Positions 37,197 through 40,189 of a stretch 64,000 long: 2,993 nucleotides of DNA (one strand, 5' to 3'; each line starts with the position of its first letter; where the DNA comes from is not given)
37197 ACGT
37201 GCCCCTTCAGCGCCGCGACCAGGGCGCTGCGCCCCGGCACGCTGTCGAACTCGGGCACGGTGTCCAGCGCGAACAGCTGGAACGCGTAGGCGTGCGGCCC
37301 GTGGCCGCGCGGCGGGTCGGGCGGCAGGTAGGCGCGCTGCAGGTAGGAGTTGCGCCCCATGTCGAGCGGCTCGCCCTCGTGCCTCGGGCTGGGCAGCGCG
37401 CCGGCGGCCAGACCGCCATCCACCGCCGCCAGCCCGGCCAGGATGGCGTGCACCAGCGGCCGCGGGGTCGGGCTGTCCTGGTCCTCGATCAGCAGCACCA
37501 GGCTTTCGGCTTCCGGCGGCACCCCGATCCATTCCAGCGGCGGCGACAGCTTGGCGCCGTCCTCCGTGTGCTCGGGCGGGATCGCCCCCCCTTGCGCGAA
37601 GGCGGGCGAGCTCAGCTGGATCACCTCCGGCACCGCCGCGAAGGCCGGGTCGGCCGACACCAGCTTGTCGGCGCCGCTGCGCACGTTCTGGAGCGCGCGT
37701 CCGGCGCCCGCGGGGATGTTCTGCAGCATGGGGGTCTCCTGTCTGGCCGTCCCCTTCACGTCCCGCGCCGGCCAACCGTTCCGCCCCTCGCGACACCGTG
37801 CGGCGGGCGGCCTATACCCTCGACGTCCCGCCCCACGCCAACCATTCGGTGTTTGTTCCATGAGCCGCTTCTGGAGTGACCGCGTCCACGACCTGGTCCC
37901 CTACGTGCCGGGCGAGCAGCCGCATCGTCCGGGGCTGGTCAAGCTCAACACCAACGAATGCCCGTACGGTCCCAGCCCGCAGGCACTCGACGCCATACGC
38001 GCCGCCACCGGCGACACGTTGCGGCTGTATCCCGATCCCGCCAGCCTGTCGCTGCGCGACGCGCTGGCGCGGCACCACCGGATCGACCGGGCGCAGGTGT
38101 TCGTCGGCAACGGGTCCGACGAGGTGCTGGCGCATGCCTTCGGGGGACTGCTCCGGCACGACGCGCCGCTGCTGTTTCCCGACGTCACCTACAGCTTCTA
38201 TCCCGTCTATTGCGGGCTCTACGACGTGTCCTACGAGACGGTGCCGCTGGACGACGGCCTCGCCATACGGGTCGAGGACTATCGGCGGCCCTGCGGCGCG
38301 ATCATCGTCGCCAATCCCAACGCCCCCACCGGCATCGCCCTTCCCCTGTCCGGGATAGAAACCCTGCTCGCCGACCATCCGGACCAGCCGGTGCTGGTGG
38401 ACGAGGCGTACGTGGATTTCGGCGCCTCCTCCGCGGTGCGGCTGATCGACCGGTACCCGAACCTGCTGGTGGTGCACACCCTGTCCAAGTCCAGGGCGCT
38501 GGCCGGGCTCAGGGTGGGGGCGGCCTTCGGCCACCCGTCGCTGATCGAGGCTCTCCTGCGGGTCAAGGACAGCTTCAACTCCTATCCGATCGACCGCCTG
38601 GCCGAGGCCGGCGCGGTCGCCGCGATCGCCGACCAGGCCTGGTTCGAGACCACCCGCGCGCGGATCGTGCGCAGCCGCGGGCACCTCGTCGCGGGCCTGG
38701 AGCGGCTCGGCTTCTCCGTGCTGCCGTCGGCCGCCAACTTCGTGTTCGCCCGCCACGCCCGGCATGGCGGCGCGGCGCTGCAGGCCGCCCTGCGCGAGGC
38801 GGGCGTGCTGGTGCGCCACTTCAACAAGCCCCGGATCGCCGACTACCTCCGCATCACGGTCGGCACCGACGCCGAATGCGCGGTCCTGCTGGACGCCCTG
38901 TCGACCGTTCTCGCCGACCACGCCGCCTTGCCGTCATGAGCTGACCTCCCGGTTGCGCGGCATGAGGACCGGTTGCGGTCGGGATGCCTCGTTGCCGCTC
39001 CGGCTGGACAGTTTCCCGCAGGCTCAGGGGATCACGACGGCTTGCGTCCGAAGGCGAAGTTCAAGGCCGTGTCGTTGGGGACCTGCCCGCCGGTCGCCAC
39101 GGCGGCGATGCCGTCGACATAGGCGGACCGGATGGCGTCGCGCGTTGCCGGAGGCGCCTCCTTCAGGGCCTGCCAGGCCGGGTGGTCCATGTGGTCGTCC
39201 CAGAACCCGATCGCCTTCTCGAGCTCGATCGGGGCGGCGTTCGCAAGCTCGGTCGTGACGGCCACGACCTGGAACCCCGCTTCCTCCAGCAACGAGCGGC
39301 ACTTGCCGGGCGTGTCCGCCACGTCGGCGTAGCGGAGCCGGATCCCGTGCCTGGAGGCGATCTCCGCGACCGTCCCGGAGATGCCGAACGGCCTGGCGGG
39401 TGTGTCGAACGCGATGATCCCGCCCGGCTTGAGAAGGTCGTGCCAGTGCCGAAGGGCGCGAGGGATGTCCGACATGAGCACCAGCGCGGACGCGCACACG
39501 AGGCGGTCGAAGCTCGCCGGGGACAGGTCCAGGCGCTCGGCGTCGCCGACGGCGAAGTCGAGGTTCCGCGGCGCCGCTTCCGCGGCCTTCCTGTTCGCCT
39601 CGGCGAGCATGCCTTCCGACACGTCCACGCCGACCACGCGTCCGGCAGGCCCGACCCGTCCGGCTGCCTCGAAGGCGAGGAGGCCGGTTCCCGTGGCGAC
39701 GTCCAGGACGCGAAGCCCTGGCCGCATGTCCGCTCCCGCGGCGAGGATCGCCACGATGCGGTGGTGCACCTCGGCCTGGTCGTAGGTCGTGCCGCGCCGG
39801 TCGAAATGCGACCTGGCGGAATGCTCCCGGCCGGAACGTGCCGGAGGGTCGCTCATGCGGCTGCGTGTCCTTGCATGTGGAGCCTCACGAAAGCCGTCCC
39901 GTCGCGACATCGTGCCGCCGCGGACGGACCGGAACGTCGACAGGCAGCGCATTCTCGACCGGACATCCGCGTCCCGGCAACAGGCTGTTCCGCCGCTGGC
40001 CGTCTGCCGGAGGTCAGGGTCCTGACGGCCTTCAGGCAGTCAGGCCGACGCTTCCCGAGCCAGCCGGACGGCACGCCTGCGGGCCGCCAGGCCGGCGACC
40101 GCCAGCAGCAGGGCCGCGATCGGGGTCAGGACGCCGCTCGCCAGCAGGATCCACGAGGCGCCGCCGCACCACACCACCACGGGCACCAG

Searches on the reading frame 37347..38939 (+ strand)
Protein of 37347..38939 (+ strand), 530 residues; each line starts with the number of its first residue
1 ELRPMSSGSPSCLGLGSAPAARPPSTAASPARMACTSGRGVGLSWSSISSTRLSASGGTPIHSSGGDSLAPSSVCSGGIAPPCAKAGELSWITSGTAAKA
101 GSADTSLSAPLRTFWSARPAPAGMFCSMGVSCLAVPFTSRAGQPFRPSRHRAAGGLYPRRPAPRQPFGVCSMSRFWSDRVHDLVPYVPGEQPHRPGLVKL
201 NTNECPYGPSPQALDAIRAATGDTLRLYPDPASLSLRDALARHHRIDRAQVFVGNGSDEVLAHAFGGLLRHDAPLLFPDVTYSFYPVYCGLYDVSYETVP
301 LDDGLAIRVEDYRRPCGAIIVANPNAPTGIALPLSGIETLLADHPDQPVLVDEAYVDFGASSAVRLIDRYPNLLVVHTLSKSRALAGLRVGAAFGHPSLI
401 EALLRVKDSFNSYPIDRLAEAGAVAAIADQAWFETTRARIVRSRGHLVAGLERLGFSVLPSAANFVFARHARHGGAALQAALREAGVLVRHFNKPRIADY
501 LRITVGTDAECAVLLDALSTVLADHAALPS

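Call 17: search_protein_families(library=pfam, proteins=[window:37347-38939:+], max_evalue=0.001)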
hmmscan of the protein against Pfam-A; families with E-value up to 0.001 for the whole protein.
window:37347-38939:+ (530 aa): 1 family
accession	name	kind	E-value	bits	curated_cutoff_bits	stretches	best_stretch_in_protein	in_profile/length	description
PF00155.27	Aminotran_1_2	-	1.7e-60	205.6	19.7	1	197-518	3-361/361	Aminotransferase class I and II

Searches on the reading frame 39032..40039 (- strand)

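Call 17: search_protein_families(library=pfam, proteins=[window:39032-40039:-], max_evalue=0.001)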
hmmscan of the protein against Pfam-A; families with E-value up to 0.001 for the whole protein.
window:39032-40039:- (335 aa): 7 families
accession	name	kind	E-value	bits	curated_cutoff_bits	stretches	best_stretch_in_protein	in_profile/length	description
PF13649.12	Methyltransf_25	-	1.8e-23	83.5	27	1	111-207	1-97/97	Methyltransferase domain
PF13847.12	Methyltransf_31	-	5.2e-22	78.5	27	1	107-215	3-113/145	Methyltransferase domain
PF08241.18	Methyltransf_11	-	2.2e-19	70.3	21.2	1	112-211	1-95/95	Methyltransferase domain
PF01209.24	Ubie_methyltran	-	1.7e-18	67.3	20.1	1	104-209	44-149/233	ubiE/COQ5 methyltransferase family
PF08242.18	Methyltransf_12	-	2.4e-15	57.5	30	1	112-209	1-98/98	Methyltransferase domain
PF13489.12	Methyltransf_23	-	6.5e-12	45.9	27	1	101-260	16-163/164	Methyltransferase domain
PF01135.25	PCMT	-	2e-10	41.3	20.3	1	95-209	61-169/210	Protein-L-isoaspartate(D-aspartate) O-methyltransferase (PCMT)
